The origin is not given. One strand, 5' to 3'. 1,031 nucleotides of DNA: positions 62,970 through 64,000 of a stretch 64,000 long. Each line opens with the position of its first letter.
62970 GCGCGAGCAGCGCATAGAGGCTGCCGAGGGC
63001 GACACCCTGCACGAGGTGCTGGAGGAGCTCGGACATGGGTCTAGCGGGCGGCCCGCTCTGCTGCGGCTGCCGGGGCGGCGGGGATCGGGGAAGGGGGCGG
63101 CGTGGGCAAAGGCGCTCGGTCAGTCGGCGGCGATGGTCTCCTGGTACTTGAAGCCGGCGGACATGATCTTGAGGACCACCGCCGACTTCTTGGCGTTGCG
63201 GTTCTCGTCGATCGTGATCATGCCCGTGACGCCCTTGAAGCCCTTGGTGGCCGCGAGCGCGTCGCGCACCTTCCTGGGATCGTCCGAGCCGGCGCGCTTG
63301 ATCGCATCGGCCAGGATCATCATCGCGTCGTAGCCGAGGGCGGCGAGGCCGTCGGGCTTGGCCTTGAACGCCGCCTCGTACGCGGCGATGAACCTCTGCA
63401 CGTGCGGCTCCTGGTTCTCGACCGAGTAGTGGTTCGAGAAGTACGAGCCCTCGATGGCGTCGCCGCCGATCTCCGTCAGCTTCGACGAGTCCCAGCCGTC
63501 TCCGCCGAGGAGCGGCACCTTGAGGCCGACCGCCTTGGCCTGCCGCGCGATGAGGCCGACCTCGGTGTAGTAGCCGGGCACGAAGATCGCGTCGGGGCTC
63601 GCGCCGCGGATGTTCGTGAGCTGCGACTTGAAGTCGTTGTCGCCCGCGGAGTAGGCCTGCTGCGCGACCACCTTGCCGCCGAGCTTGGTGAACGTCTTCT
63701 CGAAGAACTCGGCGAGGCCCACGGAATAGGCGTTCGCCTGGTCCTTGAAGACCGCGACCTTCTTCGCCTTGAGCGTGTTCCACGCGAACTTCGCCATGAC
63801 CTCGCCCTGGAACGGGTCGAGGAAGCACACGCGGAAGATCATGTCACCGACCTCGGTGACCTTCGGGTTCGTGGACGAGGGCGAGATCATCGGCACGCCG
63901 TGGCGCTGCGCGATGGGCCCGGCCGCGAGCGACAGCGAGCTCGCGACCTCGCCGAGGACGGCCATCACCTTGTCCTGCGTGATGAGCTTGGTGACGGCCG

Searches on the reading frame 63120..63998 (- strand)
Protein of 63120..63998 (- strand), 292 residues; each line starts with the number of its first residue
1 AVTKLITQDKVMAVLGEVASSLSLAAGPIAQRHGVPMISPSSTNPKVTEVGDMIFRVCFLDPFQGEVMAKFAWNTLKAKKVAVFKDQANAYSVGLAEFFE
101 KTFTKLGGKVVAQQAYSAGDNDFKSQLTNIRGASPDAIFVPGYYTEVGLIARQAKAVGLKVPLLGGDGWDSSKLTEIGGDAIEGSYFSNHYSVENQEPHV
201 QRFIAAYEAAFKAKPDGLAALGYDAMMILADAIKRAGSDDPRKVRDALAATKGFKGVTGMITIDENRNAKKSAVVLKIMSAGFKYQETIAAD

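Call 69: search_protein_families(library=pfam, proteins=[window:63120-63998:-], max_evalue=0.0001)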
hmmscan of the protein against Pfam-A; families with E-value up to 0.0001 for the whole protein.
window:63120-63998:- (292 aa): 3 families
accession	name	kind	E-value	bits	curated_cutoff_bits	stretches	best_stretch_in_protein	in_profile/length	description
PF13458.12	Peripla_BP_6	-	4.1e-51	175.1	31.7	1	1-275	60-335/343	Periplasmic binding protein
PF01094.35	ANF_receptor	-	1.2e-18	67.8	25.4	1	3-274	44-346/353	Receptor family ligand binding region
PF13433.12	Peripla_BP_5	-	3.3e-13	49.9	27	1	3-282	61-340/363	Periplasmic binding protein domain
